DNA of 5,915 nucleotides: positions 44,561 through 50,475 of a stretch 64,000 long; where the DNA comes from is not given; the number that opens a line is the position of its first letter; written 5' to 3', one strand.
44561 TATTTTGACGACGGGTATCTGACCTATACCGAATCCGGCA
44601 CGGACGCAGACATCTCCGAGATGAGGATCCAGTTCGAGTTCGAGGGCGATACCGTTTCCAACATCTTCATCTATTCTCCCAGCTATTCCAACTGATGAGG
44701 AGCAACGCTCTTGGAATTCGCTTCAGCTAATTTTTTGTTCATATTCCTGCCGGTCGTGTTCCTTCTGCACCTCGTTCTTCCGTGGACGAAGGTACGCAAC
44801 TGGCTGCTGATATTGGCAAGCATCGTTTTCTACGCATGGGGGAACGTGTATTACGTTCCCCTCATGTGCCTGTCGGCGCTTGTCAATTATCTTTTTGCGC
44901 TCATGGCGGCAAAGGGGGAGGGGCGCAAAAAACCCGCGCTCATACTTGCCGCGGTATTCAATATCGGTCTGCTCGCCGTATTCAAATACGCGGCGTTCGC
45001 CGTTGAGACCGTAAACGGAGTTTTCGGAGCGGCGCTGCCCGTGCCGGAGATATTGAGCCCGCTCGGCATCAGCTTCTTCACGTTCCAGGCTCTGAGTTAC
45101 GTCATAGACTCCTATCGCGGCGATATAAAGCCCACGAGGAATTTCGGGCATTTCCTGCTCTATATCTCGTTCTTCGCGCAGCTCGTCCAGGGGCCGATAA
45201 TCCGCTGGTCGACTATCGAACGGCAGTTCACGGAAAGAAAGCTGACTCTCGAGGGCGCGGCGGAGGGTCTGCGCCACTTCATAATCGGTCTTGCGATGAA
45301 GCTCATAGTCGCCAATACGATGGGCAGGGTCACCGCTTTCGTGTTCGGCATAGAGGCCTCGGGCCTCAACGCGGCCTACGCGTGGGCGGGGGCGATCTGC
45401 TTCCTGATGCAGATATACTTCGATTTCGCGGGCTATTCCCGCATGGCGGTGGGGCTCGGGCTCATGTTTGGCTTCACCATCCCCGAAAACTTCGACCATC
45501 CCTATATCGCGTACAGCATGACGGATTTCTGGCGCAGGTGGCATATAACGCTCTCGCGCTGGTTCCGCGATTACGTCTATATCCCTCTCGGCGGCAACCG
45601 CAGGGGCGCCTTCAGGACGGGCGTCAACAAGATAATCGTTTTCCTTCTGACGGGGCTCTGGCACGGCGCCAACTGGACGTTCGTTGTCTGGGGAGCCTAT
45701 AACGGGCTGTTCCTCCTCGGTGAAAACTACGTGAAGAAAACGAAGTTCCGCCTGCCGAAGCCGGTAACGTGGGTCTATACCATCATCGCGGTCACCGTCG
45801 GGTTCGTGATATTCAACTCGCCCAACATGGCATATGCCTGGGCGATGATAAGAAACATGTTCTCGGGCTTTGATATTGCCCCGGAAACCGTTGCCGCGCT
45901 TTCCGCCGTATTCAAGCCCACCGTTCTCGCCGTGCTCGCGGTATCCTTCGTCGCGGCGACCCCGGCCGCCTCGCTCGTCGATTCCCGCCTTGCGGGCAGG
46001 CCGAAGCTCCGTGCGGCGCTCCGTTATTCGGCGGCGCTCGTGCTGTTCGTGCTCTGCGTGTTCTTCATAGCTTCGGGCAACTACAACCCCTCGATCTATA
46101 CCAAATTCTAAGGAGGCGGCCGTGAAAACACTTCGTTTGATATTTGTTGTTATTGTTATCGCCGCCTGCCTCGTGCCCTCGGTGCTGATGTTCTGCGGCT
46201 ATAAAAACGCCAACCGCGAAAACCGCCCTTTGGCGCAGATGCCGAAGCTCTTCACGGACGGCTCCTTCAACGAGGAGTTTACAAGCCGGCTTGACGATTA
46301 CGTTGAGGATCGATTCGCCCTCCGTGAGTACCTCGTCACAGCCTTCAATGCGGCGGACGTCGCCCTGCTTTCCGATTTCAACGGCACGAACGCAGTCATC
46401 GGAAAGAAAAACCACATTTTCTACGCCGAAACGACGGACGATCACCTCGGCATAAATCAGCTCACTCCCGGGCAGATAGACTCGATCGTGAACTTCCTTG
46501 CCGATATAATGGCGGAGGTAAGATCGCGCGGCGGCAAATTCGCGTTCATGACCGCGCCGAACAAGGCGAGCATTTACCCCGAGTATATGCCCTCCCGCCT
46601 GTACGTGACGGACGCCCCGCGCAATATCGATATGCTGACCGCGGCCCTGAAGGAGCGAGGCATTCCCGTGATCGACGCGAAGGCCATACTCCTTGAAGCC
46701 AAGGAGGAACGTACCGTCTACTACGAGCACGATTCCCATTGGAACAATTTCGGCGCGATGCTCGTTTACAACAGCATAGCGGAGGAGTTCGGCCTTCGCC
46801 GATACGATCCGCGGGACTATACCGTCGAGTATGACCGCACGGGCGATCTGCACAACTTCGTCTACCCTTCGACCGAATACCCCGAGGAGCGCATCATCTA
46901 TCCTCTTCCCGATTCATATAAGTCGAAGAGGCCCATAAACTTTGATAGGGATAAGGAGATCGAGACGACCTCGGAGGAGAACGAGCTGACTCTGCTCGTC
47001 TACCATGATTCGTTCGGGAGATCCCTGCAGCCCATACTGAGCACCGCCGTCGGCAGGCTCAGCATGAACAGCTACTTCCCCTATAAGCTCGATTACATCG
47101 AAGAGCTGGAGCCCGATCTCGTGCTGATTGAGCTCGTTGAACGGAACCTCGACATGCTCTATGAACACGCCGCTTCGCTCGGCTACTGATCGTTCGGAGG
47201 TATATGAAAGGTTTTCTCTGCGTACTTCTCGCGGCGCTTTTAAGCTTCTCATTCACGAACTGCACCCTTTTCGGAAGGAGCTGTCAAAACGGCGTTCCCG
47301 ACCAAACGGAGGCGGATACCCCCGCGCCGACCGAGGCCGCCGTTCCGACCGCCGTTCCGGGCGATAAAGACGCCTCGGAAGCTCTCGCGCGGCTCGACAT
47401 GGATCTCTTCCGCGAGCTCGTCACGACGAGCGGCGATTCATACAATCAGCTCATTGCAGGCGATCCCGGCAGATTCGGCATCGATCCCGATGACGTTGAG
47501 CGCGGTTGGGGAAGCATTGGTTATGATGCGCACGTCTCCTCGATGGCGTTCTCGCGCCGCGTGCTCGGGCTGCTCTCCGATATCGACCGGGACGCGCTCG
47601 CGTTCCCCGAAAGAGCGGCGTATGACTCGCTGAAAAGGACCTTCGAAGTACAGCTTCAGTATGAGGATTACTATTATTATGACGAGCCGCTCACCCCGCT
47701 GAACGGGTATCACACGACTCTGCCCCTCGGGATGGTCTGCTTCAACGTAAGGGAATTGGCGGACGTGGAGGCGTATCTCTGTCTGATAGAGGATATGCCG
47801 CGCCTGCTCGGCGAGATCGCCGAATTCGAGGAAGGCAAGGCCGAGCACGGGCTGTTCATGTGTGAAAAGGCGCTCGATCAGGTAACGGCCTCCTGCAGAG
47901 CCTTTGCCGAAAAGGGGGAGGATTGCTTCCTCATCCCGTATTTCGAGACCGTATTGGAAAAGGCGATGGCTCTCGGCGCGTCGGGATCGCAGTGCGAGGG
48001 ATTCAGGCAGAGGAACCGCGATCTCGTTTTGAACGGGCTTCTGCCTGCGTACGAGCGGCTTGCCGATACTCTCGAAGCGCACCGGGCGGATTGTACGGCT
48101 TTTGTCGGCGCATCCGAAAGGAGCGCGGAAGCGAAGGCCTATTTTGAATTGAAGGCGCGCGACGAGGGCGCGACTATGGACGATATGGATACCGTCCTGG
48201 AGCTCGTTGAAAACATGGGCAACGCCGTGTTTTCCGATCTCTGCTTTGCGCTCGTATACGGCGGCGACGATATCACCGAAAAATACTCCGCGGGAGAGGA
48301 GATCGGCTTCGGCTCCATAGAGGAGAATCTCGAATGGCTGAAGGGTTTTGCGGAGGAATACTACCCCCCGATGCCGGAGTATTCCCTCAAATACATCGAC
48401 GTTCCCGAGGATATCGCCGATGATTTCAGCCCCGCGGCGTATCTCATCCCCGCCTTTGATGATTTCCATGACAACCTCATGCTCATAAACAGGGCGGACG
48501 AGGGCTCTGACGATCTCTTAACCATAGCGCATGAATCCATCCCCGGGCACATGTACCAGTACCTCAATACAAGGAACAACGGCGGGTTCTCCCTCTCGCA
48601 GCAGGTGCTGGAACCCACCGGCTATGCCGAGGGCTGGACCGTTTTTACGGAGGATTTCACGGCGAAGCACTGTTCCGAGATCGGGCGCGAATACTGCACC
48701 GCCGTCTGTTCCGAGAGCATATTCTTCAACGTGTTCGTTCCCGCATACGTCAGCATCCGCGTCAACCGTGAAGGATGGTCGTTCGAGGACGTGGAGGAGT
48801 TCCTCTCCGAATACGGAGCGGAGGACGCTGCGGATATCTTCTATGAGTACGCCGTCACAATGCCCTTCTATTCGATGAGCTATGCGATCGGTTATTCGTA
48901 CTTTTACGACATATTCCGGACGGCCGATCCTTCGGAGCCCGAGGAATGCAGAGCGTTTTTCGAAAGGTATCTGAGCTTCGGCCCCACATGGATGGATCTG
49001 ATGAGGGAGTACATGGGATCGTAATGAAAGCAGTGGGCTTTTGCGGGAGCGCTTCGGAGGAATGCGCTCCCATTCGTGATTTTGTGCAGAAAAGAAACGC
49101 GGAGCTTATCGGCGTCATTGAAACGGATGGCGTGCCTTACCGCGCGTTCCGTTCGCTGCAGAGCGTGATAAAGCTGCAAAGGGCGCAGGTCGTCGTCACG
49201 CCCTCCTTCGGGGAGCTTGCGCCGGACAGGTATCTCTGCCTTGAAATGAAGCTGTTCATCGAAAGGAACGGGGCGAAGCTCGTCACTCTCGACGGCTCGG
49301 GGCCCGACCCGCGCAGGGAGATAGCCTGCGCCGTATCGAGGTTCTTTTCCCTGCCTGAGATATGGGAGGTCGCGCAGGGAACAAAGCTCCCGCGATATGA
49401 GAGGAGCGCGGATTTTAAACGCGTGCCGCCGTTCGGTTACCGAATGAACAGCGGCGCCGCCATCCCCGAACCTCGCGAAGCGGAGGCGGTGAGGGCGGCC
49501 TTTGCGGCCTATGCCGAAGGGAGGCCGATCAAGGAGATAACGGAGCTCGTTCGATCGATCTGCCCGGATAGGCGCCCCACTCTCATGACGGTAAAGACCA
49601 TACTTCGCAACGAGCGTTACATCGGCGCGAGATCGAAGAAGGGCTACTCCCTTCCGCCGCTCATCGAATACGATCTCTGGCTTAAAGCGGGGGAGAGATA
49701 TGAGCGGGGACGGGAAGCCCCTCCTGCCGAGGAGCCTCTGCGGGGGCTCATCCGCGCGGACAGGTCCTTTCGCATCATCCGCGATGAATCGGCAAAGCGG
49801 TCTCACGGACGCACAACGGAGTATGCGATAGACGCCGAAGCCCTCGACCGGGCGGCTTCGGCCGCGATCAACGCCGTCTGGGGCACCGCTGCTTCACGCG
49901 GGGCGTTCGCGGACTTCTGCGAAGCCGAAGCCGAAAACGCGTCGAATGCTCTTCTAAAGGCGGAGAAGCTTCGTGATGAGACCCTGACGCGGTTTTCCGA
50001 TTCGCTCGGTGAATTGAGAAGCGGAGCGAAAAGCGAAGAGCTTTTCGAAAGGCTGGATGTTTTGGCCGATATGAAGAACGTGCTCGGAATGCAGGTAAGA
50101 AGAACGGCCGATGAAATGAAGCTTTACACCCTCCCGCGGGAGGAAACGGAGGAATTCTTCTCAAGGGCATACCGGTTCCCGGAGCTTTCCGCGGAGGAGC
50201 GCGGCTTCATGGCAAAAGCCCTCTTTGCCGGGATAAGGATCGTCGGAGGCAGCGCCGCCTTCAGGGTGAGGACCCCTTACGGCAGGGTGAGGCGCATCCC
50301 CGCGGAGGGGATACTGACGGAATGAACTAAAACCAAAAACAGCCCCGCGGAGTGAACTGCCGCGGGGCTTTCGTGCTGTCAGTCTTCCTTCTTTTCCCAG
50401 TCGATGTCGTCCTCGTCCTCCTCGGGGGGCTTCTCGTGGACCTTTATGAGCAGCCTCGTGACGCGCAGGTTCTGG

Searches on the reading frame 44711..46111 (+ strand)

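Call 71: search_protein_families(library=pfam, proteins=[window:44711-46111:+], max_evalue=0.0001)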
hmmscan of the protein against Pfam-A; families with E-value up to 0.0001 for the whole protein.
window:44711-46111:+ (466 aa): 2 families
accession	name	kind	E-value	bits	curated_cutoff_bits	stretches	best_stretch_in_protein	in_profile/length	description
PF03062.24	MBOAT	-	2e-29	103.4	27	1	145-368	81-323/337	MBOAT, membrane-bound O-acyltransferase family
PF13813.11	MBOAT_2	-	4.5e-07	30.5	25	1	258-320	2-66/85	Membrane bound O-acyl transferase family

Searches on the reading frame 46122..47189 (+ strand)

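Call 71: search_protein_families(library=pfam, proteins=[window:46122-47189:+], max_evalue=0.0001)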
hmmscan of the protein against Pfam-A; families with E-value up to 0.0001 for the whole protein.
window:46122-47189:+ (355 aa): 1 family
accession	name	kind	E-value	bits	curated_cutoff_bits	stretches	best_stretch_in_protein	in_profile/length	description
PF16822.11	ALGX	-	4e-19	69.8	26.5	1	94-248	4-163/268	SGNH hydrolase-like domain, acetyltransferase AlgX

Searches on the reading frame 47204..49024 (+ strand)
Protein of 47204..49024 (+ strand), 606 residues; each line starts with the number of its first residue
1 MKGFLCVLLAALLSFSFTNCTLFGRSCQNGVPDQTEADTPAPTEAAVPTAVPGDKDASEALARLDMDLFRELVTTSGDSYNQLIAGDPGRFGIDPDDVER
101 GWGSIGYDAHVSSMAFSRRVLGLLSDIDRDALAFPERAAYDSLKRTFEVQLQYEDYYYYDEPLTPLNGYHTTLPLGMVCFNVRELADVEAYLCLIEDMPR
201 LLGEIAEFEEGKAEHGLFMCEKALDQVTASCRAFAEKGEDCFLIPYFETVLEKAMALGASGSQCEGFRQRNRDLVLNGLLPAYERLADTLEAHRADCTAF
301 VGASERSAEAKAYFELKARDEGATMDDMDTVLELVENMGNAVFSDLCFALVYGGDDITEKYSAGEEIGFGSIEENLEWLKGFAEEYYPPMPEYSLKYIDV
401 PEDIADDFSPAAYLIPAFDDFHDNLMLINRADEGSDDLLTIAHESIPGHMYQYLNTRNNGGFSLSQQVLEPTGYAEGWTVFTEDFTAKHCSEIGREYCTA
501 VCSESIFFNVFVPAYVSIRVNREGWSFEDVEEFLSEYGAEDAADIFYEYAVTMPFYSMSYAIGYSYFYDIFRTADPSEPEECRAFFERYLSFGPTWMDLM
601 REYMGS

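Call 72: search_protein_families(library=pfam, proteins=[window:47204-49024:+], max_evalue=0.0001)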
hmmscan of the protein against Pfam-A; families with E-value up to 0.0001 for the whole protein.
window:47204-49024:+ (606 aa): 1 family
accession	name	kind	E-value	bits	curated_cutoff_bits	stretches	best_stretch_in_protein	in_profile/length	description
PF05960.17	DUF885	-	2.3e-41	143.5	32.4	2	92-335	8-239/532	Bacterial protein of unknown function (DUF885)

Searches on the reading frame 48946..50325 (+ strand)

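Call 72: search_protein_families(library=pfam, proteins=[window:48946-50325:+], max_evalue=0.0001)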
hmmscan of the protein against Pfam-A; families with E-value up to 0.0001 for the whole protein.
window:48946-50325:+ (459 aa): 1 family
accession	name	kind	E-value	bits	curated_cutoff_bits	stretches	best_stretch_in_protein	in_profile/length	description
PF07508.19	Recombinase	-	2e-05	25.2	21.1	1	176-253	1-100/102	Recombinase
